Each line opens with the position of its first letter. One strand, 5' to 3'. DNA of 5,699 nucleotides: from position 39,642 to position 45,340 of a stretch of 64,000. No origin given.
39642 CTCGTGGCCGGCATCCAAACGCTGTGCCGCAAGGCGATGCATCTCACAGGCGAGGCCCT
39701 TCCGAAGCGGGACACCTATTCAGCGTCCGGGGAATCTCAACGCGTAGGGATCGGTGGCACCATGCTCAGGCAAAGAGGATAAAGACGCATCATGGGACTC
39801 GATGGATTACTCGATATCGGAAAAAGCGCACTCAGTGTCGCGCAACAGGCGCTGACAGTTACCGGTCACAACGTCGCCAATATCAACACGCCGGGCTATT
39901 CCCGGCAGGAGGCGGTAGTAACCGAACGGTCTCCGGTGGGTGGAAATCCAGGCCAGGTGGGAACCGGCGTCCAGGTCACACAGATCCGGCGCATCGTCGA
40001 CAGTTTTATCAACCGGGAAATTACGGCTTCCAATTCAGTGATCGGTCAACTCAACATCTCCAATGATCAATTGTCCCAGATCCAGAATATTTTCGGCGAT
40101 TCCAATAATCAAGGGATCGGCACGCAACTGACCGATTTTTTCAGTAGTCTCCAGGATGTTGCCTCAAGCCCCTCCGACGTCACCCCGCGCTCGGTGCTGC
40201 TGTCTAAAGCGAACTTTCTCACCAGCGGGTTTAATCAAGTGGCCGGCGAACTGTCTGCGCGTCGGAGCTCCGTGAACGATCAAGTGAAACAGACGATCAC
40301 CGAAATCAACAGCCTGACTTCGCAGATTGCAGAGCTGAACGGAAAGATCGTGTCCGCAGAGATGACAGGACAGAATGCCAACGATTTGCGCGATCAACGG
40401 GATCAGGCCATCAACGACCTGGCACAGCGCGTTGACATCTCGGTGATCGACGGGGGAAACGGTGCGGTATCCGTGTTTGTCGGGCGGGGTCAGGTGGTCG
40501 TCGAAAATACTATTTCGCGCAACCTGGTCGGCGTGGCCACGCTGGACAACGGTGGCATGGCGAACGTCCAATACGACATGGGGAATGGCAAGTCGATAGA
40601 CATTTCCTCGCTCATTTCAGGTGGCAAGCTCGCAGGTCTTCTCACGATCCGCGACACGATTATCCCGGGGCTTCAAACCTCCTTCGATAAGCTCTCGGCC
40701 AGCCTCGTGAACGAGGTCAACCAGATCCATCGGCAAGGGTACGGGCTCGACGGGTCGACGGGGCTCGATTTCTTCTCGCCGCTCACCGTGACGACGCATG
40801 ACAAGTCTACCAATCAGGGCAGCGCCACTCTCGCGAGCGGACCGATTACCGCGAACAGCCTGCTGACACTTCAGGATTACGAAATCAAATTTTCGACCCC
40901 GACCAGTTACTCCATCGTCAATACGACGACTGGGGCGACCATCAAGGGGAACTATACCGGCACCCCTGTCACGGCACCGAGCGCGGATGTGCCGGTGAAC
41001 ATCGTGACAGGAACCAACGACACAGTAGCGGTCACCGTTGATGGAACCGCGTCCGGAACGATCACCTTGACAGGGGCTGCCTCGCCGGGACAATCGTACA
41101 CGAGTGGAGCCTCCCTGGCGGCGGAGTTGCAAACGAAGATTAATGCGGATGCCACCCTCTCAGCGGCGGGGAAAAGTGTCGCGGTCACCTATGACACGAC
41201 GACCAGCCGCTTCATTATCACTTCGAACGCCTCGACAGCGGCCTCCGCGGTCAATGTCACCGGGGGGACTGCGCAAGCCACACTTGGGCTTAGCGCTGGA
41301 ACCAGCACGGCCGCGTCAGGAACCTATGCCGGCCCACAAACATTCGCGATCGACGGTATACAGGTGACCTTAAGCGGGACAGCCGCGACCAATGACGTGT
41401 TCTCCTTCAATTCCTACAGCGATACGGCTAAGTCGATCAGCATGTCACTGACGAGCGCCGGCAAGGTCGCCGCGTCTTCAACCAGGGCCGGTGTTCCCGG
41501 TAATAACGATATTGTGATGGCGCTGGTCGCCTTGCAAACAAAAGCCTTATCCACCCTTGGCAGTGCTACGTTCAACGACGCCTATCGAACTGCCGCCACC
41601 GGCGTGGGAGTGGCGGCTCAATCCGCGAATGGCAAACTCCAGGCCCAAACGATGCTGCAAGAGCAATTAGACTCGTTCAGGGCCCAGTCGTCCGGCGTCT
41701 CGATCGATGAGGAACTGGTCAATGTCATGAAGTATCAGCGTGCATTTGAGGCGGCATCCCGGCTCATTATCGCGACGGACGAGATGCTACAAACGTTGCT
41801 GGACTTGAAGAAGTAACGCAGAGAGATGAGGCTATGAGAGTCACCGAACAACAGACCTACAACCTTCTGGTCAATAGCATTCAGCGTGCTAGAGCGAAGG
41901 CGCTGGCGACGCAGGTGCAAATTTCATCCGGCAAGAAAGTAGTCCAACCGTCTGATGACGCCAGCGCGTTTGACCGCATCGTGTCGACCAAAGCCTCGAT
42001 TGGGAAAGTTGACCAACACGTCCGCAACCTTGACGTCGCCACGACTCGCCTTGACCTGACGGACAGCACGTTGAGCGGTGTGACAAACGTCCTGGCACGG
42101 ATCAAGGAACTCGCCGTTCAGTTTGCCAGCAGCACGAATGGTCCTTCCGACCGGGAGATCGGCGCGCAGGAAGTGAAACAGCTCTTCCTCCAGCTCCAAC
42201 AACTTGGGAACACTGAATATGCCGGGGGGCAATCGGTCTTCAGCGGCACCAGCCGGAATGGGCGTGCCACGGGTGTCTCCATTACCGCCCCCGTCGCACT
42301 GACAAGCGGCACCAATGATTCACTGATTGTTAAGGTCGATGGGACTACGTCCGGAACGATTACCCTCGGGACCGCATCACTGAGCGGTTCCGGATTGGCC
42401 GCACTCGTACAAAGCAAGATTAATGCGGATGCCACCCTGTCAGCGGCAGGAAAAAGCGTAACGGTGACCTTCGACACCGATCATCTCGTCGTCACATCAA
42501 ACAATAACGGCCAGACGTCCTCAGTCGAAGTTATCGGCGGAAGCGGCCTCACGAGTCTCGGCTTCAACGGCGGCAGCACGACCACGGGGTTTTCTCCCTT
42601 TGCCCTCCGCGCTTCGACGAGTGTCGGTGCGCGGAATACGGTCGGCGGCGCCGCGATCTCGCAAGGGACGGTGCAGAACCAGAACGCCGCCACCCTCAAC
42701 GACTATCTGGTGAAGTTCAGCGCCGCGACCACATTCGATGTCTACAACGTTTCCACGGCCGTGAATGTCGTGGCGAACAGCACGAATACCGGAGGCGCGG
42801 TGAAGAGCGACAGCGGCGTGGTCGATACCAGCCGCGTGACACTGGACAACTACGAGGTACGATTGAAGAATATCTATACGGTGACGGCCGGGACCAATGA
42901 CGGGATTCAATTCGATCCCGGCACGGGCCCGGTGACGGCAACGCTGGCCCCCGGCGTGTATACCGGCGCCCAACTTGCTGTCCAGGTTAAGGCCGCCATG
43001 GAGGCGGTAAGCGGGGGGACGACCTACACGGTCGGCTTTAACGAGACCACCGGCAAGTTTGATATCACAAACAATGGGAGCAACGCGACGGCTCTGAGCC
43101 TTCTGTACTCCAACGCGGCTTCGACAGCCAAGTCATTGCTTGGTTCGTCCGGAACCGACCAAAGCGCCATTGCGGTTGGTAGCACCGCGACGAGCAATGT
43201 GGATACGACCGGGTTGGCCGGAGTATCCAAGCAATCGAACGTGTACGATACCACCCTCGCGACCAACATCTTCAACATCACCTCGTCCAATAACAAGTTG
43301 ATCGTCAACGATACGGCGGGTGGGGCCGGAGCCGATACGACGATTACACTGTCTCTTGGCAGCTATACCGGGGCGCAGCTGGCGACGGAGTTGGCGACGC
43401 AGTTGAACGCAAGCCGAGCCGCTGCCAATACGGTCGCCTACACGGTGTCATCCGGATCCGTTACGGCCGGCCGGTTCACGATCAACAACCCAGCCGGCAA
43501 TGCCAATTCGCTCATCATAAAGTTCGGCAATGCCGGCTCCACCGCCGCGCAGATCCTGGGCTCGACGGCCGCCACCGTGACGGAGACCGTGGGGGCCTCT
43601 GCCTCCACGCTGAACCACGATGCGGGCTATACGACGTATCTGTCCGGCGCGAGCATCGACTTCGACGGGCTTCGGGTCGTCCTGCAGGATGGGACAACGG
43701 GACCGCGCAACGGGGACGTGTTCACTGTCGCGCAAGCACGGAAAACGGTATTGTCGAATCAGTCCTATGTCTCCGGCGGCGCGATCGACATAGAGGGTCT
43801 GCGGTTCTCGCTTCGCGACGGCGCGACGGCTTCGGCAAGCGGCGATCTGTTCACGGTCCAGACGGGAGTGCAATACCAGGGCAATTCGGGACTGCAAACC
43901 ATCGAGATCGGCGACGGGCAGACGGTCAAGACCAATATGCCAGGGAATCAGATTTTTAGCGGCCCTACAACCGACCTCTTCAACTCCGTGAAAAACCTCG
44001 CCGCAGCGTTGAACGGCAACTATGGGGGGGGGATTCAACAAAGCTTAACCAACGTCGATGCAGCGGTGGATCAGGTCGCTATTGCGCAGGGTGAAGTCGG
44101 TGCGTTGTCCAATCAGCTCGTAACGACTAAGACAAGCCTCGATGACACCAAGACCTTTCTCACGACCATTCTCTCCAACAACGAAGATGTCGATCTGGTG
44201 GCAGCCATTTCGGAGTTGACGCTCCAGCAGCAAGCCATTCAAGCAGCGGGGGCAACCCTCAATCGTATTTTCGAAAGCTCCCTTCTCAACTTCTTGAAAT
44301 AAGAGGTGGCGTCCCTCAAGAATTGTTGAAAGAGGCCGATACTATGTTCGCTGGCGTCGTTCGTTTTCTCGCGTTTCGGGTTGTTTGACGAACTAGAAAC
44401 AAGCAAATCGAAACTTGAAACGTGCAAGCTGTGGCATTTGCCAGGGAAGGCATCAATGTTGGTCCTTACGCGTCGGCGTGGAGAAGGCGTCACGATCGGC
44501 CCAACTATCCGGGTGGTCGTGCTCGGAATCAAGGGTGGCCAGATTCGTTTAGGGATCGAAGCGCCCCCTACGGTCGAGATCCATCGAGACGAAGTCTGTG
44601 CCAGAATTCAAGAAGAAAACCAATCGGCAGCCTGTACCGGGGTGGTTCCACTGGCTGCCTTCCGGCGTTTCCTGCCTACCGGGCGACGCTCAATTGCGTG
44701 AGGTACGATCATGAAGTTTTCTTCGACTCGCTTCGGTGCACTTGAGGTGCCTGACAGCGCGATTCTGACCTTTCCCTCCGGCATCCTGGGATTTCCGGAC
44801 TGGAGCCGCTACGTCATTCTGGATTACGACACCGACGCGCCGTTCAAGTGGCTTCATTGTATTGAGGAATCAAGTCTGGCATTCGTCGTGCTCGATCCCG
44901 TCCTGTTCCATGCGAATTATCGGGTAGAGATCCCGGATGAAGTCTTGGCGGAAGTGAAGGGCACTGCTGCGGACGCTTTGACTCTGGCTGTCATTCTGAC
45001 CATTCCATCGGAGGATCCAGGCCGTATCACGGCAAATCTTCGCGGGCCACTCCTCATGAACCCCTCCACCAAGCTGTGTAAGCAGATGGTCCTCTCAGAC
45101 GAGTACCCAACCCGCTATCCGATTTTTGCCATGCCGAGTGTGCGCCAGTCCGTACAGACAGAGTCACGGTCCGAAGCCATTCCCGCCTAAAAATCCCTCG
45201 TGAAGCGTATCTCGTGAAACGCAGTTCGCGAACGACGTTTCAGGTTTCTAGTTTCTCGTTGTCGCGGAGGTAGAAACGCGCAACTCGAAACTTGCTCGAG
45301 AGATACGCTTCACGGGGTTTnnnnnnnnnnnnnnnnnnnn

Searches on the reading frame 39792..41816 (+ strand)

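Call 9: search_protein_families(library=pfam, proteins=[window:39792-41816:+], max_evalue=0.001)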
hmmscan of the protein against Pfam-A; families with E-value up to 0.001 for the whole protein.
window:39792-41816:+ (674 aa): 3 families
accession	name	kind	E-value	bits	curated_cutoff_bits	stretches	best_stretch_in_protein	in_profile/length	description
PF22638.1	FlgK_D1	-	3.5e-68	230.1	28.6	1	94-328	1-233/233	Flagellar hook-associated protein FlgK helical domain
PF06429.18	Flg_bbr_C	-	1.5e-13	50.4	23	1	633-672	7-46/46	Flagellar basal body rod FlgEFG protein C-terminal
PF00460.25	Flg_bb_rod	-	6.9e-07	29.5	20.7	1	7-36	1-30/31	Flagella basal body rod protein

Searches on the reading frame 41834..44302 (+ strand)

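Call 9: search_protein_families(library=pfam, proteins=[window:41834-44302:+], max_evalue=0.001)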
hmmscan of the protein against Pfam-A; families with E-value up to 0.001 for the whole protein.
window:41834-44302:+ (822 aa): 2 families
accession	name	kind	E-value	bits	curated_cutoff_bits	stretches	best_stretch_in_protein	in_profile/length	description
PF00669.25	Flagellin_N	-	3.7e-19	69.6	26.6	1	7-139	5-137/139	Bacterial flagellin N-terminal helical region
PF00700.27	Flagellin_C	-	8.4e-08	32.9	23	1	738-821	1-86/86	Bacterial flagellin C-terminal helical region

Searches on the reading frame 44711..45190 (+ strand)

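Call 9: search_protein_families(library=pfam, proteins=[window:44711-45190:+], max_evalue=0.001)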
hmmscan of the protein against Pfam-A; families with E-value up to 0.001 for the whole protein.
window:44711-45190:+ (159 aa): 1 family
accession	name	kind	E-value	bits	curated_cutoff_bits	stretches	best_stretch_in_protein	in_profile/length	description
PF02623.20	FliW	-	1e-34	119.4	25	1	19-138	1-122/122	FliW protein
